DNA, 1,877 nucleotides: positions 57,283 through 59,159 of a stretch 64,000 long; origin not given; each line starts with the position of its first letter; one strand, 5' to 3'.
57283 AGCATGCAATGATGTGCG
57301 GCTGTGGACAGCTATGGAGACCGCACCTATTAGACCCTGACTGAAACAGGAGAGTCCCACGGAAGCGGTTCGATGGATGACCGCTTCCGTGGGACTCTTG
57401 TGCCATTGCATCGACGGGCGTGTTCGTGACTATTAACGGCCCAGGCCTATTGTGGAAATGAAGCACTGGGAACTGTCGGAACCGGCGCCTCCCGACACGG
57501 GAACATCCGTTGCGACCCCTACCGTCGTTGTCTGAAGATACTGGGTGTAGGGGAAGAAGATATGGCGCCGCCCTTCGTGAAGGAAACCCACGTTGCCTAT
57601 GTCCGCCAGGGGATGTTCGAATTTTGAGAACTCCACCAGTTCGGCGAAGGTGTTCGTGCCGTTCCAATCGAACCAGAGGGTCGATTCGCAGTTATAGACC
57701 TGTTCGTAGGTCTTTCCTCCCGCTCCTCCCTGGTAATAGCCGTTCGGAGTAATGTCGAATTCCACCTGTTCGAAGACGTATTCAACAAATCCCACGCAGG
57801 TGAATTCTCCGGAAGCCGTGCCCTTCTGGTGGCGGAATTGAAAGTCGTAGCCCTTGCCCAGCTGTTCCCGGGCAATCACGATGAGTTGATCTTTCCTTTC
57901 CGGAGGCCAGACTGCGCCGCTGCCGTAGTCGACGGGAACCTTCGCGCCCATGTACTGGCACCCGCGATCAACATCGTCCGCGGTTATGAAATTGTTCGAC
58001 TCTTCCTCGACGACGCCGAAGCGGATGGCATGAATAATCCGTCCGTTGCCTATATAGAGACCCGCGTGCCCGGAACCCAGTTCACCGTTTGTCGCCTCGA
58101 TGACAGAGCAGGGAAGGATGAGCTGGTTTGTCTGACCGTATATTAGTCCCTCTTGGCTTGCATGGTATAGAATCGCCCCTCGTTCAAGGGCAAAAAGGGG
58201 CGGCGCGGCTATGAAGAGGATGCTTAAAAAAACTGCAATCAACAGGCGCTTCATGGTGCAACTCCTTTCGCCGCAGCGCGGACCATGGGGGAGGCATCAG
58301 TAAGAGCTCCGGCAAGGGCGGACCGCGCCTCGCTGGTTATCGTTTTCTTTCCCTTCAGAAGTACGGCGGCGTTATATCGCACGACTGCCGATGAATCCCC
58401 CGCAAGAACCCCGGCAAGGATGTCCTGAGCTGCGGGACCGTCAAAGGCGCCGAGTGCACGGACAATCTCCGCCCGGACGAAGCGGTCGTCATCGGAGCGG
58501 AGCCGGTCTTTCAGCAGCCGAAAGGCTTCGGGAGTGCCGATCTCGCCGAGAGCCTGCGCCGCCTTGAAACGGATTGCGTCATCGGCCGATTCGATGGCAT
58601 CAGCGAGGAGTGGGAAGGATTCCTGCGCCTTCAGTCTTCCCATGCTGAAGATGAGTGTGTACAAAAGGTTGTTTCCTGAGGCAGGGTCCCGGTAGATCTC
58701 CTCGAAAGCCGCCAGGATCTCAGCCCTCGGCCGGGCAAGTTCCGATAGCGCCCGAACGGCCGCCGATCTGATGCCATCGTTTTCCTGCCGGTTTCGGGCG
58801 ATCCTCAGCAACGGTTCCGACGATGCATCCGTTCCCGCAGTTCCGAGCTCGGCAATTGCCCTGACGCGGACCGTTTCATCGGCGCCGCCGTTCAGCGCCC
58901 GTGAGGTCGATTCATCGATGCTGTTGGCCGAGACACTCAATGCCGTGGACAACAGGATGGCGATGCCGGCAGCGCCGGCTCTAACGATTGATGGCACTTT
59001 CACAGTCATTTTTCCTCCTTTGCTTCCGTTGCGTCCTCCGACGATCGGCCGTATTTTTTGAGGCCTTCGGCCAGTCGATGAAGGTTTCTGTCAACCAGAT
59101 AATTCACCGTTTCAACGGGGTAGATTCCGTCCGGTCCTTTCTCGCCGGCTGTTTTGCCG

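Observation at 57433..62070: hsp20 + ATPase-dead Lon-like protease + exported HEAT protein + exported permuted-papain hydrolase as one coupled unit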

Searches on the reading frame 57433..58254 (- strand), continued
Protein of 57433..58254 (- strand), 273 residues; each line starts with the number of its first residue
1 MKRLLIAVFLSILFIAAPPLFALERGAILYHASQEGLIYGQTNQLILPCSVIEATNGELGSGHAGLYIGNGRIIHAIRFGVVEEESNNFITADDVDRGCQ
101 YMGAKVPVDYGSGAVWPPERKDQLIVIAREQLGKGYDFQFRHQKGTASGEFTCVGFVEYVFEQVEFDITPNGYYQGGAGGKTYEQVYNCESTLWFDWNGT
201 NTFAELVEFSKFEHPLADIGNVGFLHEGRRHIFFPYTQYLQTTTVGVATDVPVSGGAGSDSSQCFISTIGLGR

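Call 70: search_protein_representatives(alignment_id=A2)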
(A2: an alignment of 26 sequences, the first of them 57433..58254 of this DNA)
Query: 26 sequences, 371 profile positions. Proteins with E-value up to 0.001 (for the whole library): 22094; up to 1e-10: 8177; up to 1e-30: 33. The best 150 are listed.
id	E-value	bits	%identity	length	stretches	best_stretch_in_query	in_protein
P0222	5.0e-149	512.9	-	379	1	1-367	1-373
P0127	2.8e-138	477.6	-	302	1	1-285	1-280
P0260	5.5e-125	433.8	-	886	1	1-254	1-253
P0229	1.5e-84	300.7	-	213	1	157-366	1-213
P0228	9.0e-69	248.8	-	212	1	1-147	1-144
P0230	3.0e-60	220.7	-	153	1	222-370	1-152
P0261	1.6e-47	178.9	-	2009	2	250-351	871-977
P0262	2.4e-41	158.5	-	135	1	240-369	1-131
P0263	1.7e-39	152.5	-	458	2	1-186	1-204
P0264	2.4e-38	148.7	-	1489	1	1-263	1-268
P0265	4.2e-38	147.9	-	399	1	6-318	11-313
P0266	7.2e-38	147.1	-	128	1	1-118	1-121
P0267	2.2e-37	145.5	-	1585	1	3-260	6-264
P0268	1.7e-35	139.3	-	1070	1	1-261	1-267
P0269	1.9e-35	139.2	-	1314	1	5-256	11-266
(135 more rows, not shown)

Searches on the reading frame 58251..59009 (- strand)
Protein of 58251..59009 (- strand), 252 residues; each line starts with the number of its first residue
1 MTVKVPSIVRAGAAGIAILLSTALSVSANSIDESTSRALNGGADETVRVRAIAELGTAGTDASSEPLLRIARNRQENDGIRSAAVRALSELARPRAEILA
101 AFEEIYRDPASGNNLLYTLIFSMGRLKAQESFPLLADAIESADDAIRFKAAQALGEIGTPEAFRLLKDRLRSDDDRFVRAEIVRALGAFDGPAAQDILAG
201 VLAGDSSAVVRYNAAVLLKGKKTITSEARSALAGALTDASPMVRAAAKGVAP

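Call 4: search_protein_families(library=pfam, proteins=[window:58251-59009:-], max_evalue=0.01)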
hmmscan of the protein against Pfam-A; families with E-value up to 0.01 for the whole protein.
window:58251-59009:- (252 aa): 7 families
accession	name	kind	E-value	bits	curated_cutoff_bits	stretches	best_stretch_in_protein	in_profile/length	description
PF13646.12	HEAT_2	-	6.8e-29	100.4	27.7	4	117-187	18-88/88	HEAT repeats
PF02985.28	HEAT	-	1.8e-11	43.6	23.5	0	132-158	2-28/31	HEAT repeat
PF03130.22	HEAT_PBS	-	3.5e-09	36.7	20.9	1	146-170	1-25/27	PBS lyase HEAT-like repeat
PF01347.28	Vitellogenin_N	-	1.9e-05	23.9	24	0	43-107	474-540/590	Lipoprotein amino terminal region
PF13513.12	HEAT_EZ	-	5.6e-05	24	27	0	80-102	3-25/55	HEAT-like repeat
PF12765.13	Cohesin_HEAT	-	0.0025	18.6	21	0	229-247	20-38/42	HEAT repeat associated with sister chromatid cohesion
PF00514.29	Arm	-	0.0069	16.8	20.6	0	66-93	16-41/41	Armadillo/beta-catenin-like repeat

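Call 6: search_protein_families(library=ncbifam, proteins=[window:58251-59009:-], max_evalue=0.01)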
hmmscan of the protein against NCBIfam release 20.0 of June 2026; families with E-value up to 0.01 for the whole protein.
window:58251-59009:- (252 aa): 5 families
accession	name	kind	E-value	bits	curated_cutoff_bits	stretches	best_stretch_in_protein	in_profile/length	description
NF045915.1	PhycobilmeDegNblB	equivalog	3.6e-17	62.6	300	1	45-212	44-210/214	phycobilisome degradation protein NblB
NF010374.0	PRK13800.1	equivalog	7.1e-07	27.8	1196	1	134-248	780-892/898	fumarate reductase/succinate dehydrogenase flavoprotein subunit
NF058502.1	phyc_lyase_CpcE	equivalog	0.00011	21.8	330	0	143-212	55-123/260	C-phycocyanin alpha-cysteine-84 phycocyanobilin lyase subunit CpcE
NF058505.1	phyc_lyase_CpeY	equivalog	0.002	16.8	600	0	121-162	74-115/419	C-phycoerythrin alpha-cysteine-82 phycoerythrobilin lyase CpeY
NF058515.1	phyc_lyase_CpcF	equivalog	0.0043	16.7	220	1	116-216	16-114/200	C-phycocyanin alpha-cysteine-84 phycocyanobilin lyase subunit CpcF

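Call 59: search_protein_families(library=padloc, proteins=[window:58251-59009:-], max_evalue=0.001)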
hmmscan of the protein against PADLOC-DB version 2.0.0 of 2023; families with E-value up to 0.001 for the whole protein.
window:58251-59009:- (252 aa): 2 families
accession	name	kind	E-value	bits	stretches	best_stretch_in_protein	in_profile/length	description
PDLC02919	HEAT-ARM_XIII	-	2.1e-09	33.4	1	134-206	1283-1354/1972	-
PDLC02973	WGR_XIII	-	2.8e-07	27.4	1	119-200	117-198/973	-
